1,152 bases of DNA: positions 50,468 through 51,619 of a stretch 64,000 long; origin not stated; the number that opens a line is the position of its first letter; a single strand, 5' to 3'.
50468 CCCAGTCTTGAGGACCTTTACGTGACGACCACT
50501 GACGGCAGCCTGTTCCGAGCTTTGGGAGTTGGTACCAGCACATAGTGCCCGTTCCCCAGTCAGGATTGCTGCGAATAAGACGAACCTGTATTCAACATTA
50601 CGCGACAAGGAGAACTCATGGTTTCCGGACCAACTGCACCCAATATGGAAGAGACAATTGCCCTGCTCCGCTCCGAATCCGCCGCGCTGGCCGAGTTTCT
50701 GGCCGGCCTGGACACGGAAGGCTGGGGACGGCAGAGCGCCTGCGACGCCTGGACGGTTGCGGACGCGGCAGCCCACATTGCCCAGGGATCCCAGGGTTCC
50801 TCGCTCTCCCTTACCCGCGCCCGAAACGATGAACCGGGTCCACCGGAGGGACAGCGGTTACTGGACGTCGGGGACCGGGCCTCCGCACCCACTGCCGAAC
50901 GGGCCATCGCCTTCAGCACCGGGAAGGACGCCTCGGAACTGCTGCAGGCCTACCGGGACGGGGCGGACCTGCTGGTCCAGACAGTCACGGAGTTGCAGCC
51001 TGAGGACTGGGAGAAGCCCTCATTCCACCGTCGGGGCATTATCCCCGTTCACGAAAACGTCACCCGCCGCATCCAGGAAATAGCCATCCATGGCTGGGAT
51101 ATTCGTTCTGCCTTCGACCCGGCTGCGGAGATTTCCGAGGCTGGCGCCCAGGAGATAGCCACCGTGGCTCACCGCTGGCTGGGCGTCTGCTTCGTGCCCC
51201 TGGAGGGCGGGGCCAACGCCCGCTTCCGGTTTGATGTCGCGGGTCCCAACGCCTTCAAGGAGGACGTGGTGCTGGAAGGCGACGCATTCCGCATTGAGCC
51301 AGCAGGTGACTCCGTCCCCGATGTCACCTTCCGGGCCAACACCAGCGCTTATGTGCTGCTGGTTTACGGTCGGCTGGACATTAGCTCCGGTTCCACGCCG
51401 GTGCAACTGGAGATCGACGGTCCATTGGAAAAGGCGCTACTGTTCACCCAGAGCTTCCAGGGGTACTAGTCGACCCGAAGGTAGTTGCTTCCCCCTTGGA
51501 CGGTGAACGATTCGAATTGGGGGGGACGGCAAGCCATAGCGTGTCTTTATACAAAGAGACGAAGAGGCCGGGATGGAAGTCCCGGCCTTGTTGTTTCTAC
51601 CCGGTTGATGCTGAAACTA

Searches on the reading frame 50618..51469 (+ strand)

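Call 91: search_protein_families(library=pfam, proteins=[window:50618-51469:+], max_evalue=0.00001)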
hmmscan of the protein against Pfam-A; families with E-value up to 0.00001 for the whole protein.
window:50618-51469:+ (283 aa): 3 families
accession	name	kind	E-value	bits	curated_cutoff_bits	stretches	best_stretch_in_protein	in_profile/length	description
PF11716.13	MDMPI_N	-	4.4e-18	66.7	24.2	1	17-163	1-140/140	Mycothiol maleylpyruvate isomerase N-terminal domain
PF12867.12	DinB_2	-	7e-08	33.4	24.8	1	19-158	4-120/128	DinB superfamily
PF02036.22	SCP2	-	6.1e-06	26.9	21.3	1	200-278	20-98/101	SCP-2 sterol transfer family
